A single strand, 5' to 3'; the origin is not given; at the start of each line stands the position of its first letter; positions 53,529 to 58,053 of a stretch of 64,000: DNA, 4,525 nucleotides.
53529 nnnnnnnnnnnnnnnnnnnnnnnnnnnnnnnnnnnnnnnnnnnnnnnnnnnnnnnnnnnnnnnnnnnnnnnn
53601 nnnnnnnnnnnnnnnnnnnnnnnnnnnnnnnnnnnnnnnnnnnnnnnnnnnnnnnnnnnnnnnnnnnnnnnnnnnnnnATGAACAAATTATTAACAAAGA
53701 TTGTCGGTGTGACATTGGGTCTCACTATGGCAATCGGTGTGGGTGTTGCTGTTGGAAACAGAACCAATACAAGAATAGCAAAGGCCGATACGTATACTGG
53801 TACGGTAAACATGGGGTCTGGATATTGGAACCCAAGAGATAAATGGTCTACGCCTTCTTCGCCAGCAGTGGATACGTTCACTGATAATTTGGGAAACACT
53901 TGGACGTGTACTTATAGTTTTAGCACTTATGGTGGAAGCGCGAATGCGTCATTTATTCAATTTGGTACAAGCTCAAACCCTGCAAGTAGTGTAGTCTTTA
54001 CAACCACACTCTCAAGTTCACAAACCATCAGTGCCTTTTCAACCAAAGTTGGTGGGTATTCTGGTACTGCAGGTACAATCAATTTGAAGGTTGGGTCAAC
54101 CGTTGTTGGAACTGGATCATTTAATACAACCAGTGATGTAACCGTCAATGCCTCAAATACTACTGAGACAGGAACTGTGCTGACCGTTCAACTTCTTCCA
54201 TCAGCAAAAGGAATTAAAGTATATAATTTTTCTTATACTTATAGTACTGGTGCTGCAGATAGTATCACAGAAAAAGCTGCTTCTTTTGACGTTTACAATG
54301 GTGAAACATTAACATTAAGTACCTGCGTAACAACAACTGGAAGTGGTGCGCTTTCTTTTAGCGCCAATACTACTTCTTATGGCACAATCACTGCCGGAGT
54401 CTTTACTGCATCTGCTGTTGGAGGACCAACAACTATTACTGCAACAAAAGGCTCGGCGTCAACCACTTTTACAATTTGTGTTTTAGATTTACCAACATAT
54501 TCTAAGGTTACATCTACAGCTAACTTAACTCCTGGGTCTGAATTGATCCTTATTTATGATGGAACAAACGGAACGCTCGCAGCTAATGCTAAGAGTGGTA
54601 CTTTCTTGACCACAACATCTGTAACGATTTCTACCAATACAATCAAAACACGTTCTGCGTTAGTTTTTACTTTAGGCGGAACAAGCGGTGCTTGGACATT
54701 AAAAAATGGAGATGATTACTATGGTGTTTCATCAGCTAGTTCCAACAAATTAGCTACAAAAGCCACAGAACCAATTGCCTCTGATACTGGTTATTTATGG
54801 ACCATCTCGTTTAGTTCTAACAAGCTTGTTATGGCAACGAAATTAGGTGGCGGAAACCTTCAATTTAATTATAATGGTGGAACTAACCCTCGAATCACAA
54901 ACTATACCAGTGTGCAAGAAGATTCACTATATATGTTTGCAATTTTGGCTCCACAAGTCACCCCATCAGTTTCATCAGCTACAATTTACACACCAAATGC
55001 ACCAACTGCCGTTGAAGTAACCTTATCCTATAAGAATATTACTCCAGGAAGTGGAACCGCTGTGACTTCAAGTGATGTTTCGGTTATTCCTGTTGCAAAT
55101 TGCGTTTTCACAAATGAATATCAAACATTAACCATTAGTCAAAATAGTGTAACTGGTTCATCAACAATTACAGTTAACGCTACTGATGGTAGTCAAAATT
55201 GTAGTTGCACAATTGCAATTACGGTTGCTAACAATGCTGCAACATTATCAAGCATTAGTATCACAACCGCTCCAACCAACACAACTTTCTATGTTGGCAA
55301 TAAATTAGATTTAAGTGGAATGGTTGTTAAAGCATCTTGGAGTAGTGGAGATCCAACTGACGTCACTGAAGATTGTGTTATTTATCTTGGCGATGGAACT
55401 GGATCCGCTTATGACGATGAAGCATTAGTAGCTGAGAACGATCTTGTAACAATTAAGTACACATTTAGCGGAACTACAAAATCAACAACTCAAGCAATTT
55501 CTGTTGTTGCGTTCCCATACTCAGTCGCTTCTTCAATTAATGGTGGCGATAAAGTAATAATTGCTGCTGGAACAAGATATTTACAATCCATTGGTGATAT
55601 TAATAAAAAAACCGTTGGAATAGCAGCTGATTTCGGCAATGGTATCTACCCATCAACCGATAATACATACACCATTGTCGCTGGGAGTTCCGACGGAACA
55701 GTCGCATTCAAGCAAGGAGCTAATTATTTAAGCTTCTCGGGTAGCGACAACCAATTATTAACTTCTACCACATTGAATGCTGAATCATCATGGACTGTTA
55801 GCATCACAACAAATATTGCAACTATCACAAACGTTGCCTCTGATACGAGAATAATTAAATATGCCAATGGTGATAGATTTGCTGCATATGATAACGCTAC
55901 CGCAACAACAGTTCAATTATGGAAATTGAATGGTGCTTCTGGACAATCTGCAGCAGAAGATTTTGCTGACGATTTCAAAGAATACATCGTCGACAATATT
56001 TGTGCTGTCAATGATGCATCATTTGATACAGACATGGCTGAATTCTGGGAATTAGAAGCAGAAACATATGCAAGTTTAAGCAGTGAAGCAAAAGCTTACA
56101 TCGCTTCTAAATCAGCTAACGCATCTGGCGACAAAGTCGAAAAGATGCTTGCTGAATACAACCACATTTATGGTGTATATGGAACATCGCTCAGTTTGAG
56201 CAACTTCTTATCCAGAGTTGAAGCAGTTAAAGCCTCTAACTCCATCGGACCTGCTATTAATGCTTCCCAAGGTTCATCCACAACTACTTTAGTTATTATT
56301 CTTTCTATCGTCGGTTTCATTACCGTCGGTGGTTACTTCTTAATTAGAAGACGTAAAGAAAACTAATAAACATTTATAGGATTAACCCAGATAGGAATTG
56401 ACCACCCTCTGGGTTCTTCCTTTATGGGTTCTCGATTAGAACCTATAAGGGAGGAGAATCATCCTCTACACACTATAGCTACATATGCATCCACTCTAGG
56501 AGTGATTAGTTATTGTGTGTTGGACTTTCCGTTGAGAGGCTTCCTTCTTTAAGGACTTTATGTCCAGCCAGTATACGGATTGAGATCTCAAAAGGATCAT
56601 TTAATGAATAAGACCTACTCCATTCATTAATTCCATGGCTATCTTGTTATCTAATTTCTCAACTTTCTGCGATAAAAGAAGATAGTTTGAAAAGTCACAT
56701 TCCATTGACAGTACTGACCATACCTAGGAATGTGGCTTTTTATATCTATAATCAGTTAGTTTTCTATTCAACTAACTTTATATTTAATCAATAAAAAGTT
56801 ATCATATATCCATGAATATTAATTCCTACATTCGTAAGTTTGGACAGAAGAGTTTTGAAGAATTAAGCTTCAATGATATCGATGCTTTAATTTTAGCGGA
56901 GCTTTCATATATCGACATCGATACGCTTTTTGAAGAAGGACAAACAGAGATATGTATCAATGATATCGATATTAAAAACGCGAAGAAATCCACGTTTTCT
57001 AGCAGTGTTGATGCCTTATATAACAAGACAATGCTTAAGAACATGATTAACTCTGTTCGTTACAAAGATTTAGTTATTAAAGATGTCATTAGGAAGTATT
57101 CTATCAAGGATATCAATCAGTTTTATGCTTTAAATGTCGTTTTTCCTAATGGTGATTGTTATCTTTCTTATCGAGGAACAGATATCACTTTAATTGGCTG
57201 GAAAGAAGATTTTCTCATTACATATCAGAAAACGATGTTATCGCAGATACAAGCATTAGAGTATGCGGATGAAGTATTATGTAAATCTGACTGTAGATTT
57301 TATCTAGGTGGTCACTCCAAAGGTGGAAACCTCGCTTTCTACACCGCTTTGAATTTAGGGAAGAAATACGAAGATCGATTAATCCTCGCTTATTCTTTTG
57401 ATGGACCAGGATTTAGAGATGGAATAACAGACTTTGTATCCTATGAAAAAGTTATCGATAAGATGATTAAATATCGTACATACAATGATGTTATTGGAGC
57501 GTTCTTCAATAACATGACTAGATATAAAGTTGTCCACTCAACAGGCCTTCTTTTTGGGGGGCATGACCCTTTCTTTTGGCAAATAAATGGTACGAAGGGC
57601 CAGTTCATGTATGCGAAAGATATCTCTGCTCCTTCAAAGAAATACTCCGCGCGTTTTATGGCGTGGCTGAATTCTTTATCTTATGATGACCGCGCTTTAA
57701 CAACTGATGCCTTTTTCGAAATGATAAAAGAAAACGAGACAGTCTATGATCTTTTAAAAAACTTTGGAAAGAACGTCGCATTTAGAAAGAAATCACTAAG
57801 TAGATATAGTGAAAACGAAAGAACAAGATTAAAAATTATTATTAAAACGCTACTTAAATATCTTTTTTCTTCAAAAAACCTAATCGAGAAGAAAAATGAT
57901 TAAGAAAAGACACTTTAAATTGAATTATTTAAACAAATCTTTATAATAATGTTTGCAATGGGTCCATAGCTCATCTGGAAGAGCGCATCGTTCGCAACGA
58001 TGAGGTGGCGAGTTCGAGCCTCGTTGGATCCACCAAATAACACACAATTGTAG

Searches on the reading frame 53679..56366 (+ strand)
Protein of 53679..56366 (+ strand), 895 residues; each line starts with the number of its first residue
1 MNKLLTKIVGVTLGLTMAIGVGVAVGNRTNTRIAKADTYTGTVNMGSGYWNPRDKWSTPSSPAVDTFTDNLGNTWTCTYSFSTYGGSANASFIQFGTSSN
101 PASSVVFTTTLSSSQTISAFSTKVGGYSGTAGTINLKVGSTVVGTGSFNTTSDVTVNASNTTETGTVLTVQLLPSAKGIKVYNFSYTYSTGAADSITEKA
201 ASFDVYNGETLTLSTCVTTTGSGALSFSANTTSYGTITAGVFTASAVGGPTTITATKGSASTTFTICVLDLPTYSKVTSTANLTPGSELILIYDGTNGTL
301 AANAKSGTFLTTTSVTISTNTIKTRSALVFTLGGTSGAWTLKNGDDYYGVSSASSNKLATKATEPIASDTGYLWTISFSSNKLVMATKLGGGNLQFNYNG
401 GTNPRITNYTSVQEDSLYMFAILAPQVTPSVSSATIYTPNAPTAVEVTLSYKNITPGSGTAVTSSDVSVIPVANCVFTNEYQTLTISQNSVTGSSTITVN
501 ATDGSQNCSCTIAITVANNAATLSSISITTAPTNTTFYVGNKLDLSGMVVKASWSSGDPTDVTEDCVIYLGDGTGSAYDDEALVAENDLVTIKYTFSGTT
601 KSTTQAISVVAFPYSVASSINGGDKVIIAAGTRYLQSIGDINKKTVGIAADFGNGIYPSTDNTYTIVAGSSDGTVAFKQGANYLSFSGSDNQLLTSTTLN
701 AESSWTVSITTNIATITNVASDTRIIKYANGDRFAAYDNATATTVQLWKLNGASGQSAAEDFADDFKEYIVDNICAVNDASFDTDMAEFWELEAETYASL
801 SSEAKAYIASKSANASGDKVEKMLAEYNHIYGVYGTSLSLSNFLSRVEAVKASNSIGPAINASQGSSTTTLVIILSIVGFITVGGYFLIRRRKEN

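Call 7: search_protein_families(library=pfam, proteins=[window:53679-56366:+])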
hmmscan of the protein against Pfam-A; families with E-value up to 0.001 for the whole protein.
window:53679-56366:+ (895 aa): 0 families
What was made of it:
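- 53679..56366 (+): The regulated gene: an 895-aa surface protein with an N-terminal signal peptide (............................AKA) and a C-terminal membrane anchor (................). There is no Pfam hit (call 7).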

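Call 12: find_homologous_proteins(query=window:53679-56366:+)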
Query window:53679-56366:+ (895 aa): 72 proteins with E <= 0.001 among 8000 candidates.
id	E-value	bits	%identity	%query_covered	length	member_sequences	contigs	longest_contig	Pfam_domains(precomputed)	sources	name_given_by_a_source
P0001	0.0e+0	1883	100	100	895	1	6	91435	-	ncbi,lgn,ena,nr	ncbi:MAG: hypothetical protein IJQ67_06760 [Bacilli bacterium]|nr:hypothetical protein [Bacilli bact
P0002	7.9e-50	188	40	43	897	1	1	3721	PF26182.1,PF02368.25,PF26918.1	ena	-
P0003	1.9e-46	177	52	21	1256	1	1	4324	PF07523.19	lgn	-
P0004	2.4e-44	170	28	18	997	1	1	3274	PF26182.1,PF07523.19,PF02368.25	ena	-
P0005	5.6e-43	166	40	39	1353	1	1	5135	-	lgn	-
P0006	7.7e-43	165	57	21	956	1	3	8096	-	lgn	-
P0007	4.1e-38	150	43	30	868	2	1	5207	PF02368.25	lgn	-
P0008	2.3e-34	137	35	38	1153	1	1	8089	-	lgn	-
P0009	2.0e-33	134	47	23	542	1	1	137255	-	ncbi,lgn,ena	-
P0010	1.8e-30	124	51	17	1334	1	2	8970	PF09479.17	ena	-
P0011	2.1e-24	104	62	11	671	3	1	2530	-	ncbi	-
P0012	2.7e-24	104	48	18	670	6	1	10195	-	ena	-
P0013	2.2e-23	101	54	14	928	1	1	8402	PF13287.13,PF13290.14,PF18998.7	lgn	-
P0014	6.0e-23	100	28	44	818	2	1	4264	-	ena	-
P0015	9.4e-23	99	51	16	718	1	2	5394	PF00041.28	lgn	-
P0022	7.9e-20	89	32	27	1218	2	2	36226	PF09479.17,PF07523.19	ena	-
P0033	6.5e-17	80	40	9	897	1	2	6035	-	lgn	-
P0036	1.4e-15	75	48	13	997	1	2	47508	-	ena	-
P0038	2.1e-15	75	33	18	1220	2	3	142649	PF09479.17,PF07523.19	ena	-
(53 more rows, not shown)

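Call 13: find_encoding_contigs(protein=P0001, flank=3000, max_places=10)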
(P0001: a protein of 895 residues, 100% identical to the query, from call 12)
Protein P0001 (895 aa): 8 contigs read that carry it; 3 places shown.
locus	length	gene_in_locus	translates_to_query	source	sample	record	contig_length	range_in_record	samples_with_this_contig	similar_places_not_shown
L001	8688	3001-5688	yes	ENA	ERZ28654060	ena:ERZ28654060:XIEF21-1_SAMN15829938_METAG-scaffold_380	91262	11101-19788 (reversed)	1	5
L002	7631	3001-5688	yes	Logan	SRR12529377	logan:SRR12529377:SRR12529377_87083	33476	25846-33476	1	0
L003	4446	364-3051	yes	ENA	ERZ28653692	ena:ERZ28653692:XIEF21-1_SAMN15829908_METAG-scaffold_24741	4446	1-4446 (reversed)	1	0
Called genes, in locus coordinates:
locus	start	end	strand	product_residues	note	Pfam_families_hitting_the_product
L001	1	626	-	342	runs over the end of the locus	PF10974:DUF2804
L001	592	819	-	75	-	-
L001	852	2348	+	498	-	PF00128:Alpha-amylase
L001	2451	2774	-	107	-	-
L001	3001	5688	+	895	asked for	-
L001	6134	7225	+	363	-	PF11187:Mbeg1-like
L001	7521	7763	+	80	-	-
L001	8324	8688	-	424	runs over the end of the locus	PF01547:SBP_bac_1, PF13416:SBP_bac_8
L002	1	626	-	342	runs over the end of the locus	PF10974:DUF2804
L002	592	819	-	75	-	-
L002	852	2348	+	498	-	PF00128:Alpha-amylase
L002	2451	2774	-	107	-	-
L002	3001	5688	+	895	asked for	-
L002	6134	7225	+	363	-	PF11187:Mbeg1-like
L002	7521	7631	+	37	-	?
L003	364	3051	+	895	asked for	-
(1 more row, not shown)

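Call 24: find_encoding_contigs(protein=P0002, flank=3000, max_places=5)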
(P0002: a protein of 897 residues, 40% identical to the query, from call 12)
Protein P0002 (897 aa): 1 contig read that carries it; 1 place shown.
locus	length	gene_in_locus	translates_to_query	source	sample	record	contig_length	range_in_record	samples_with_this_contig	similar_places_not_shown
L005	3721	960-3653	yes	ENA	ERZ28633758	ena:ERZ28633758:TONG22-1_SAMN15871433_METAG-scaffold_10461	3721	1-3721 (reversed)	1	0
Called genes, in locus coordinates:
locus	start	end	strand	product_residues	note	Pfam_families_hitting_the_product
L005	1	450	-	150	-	?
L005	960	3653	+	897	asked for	PF26918:Ig_Eae (faint), PF02368:Big_2 (weak), PF26182:Ig_NUP210_5th (faint), PF02368:Big_2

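Call 25: find_encoding_contigs(protein=P0007, flank=3000, max_places=5)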
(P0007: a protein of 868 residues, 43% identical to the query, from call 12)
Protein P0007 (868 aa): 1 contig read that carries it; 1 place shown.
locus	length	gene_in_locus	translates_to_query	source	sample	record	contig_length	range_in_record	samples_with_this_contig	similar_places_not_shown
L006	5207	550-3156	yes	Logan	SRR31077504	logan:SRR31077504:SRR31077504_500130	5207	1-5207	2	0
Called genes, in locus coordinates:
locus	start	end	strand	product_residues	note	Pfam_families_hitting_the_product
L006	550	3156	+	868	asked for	PF02368:Big_2 (weak)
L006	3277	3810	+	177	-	-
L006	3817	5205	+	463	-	?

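Call 26: find_encoding_contigs(protein=P0006, flank=3000, max_places=5)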
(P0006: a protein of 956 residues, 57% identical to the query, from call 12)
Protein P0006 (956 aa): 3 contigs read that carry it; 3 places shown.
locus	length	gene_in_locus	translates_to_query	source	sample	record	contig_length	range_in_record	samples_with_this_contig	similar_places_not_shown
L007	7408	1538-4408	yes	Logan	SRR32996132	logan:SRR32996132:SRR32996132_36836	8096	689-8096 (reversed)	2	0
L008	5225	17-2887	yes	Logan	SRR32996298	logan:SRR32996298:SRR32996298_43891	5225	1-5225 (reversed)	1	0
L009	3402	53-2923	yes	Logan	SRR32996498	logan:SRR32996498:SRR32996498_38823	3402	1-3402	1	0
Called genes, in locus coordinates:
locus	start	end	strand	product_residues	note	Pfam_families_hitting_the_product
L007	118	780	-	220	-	PF07453:NUMOD1 (faint), PF22083:I-HmuI_NUMOD-like (faint)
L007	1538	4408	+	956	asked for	-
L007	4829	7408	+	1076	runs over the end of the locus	PF04231:Endonuclease_1, PF02368:Big_2, PF22359:Big-like (weak), PF26918:Ig_Eae (faint), PF02368:Big_2, PF26182:Ig_NUP210_5th (weak)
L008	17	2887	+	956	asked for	-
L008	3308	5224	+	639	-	?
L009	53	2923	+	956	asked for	-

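Call 35: find_encoding_contigs(protein=P0038, flank=6000, max_places=3)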
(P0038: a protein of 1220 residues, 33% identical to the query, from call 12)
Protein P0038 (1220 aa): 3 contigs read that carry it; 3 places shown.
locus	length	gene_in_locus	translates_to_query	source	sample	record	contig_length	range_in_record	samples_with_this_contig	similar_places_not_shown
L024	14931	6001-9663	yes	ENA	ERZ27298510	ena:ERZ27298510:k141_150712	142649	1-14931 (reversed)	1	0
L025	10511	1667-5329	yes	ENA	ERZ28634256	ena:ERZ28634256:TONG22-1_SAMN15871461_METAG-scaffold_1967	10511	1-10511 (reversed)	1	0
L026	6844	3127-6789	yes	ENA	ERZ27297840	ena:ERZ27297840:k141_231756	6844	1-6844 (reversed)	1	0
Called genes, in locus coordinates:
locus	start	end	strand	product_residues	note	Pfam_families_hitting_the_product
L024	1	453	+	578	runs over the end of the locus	PF02368:Big_2 (faint), PF04892:VanZ-LLP1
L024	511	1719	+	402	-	PF03721:UDPG_MGDP_dh_N, PF00984:UDPG_MGDP_dh, PF03720:UDPG_MGDP_dh_C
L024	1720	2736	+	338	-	PF01073:3Beta_HSD, PF01370:Epimerase, PF02719:Polysacc_synt_2, PF04321:RmlD_sub_bind, PF07993:NAD_binding_4, PF13460:NAD_binding_10 (weak), PF16363:GDP_Man_Dehyd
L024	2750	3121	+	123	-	PF01880:Desulfoferrodox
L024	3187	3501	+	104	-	-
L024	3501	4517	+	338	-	PF04231:Endonuclease_1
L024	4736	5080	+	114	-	-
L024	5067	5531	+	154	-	PF15731:MqsA_antitoxin, PF12844:HTH_19 (weak), PF13560:HTH_31 (weak), PF01381:HTH_3 (weak)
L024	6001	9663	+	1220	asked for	PF07523:Big_3 (faint), PF09479:Flg_new (weak)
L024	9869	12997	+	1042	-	PF21461:HL_N-beta (faint), PF23486:Ig_TMEM132_5th (faint), PF26182:Ig_NUP210_5th (faint), PF26918:Ig_Eae (faint), PF22359:Big-like (weak), PF02368:Big_2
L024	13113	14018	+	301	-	PF10543:ORF6N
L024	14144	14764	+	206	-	-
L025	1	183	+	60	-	?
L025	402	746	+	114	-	-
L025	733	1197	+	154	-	PF15731:MqsA_antitoxin, PF12844:HTH_19 (weak), PF13560:HTH_31 (weak), PF01381:HTH_3 (weak)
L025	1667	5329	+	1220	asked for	PF07523:Big_3 (faint), PF09479:Flg_new (weak)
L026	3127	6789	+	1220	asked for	PF07523:Big_3 (faint), PF09479:Flg_new (weak)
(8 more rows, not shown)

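Call 36: find_encoding_contigs(protein=P0036, flank=6000, max_places=3)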
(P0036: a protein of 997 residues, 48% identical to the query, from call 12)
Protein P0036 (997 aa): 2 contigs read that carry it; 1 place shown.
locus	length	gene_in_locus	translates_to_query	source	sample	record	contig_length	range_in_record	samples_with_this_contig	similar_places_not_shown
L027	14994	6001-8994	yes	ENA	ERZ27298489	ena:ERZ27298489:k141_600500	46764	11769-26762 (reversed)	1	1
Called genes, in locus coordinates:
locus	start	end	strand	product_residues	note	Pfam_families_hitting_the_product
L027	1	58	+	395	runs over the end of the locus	PF00155:Aminotran_1_2, PF01041:DegT_DnrJ_EryC1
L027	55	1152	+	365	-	PF01408:GFO_IDH_MocA, PF02894:GFO_IDH_MocA_C, PF22725:GFO_IDH_MocA_C3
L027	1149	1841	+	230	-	-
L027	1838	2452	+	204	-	-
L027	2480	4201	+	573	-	PF02368:Big_2 (faint), PF21764:Invasin_D4 (faint), PF26182:Ig_NUP210_5th (faint), PF04892:VanZ-LLP1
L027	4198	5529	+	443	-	PF04231:Endonuclease_1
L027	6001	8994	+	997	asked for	-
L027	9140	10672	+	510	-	PF13306:LRR_5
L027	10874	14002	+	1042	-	PF21461:HL_N-beta (faint), PF22359:Big-like (faint), PF23486:Ig_TMEM132_5th (faint), PF26182:Ig_NUP210_5th (faint), PF26918:Ig_Eae (weak), PF02368:Big_2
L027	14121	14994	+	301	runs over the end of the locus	PF10543:ORF6N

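Call 37: find_encoding_contigs(protein=P0033, flank=6000, max_places=3)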
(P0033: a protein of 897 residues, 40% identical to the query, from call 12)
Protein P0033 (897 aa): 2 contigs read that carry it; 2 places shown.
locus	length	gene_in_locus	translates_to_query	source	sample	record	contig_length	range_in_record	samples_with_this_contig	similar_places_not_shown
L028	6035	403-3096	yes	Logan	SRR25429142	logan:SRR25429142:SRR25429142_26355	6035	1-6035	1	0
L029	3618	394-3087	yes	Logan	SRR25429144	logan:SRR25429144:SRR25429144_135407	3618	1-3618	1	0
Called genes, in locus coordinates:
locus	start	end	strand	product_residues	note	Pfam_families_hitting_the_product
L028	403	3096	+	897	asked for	-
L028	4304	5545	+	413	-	-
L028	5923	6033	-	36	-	?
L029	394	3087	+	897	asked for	-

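Call 38: find_encoding_contigs(protein=P0014, flank=6000, max_places=3)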
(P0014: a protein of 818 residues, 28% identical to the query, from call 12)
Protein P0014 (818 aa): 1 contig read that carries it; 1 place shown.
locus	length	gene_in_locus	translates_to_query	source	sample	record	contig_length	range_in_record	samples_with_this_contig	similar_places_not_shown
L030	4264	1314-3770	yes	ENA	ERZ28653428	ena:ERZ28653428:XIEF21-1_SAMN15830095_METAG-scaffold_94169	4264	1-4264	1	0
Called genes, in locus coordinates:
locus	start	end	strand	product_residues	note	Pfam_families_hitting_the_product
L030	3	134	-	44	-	?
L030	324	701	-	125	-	PF07453:NUMOD1 (faint), PF22083:I-HmuI_NUMOD-like (weak)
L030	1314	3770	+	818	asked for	-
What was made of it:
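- Checked: No gene was called in the equivalent upstream regions of the homologous loci L005, L007 and L030 (calls 24, 26, 38).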

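Call 47: find_encoding_contigs(protein=P0005, flank=2000, max_places=3)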
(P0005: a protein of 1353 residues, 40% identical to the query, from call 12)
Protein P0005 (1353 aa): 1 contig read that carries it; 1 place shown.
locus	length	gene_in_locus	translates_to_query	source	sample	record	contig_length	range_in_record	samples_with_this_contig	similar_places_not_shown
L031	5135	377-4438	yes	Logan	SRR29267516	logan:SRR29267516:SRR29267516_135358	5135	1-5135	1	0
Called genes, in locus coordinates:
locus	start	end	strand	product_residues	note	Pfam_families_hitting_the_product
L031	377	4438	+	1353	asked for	-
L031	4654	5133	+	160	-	?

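Call 48: find_encoding_contigs(protein=P0009, flank=5000, max_places=3)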
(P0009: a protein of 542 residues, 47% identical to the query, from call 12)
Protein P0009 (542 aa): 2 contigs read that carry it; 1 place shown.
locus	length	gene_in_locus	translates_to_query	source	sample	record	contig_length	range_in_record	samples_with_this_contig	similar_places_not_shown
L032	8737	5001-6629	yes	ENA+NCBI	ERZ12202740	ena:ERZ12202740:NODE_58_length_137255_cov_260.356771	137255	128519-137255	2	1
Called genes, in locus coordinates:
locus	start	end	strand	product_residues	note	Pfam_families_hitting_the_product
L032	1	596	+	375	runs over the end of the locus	PF00990:GGDEF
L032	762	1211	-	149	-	-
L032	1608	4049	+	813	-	-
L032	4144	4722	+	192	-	PF07453:NUMOD1 (faint)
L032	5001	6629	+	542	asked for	-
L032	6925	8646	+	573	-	PF07523:Big_3 (weak)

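Call 49: find_encoding_contigs(protein=P0022, flank=5000, max_places=3)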
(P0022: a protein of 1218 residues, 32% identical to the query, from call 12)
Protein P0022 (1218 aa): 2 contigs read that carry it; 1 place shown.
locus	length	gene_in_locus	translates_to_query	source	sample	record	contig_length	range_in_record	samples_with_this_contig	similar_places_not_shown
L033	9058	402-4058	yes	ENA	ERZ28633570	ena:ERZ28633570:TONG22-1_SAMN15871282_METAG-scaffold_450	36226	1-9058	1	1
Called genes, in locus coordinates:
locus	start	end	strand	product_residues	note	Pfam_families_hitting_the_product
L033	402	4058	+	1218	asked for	PF09479:Flg_new (weak), PF07523:Big_3 (faint)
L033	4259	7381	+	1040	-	PF23486:Ig_TMEM132_5th (faint), PF26918:Ig_Eae (faint), PF21461:HL_N-beta (faint), PF22359:Big-like (weak), PF02368:Big_2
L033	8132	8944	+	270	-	PF10543:ORF6N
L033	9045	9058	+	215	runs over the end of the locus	-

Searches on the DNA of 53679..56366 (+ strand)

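Call 72: search_rna_families(sources=[L005, L030, L028, L006, L033], threshold=evalue, max_evalue=1)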
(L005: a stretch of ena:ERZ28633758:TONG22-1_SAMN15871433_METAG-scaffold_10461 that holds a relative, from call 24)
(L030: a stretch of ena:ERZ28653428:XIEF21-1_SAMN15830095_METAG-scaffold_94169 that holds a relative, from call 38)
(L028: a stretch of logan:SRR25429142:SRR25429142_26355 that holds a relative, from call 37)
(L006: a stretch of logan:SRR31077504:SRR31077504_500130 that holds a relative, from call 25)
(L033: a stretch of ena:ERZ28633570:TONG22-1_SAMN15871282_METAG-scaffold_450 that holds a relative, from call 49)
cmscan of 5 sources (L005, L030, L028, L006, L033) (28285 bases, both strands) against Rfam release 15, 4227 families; matches with E-value up to 1: 0.
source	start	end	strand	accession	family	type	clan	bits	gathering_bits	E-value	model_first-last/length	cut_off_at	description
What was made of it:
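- On Any described RNA family (Rfam 15, including riboswitches, T-box, ROSE and fourU thermometers, ROOL, GOLLD, OLE): No match at E<=1 in five homologous loci (call 72).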

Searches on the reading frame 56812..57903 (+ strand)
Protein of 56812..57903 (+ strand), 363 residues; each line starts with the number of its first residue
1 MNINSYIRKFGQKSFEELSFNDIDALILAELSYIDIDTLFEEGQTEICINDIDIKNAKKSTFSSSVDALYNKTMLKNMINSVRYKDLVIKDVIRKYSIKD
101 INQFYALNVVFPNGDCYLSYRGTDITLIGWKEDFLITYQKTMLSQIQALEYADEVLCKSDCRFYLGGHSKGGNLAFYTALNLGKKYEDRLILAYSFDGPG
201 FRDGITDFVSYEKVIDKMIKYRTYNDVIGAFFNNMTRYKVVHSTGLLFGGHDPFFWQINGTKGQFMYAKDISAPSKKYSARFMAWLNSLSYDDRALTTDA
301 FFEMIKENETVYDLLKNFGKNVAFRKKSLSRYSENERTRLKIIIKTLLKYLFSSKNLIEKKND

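Call 7: search_protein_families(library=pfam, proteins=[window:56812-57903:+])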
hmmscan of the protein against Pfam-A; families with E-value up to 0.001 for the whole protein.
window:56812-57903:+ (363 aa): 1 family
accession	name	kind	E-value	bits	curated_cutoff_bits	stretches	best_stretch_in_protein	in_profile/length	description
PF11187.14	Mbeg1-like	-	1.6e-55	188.4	21.1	1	79-303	2-224/224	Mbeg1-like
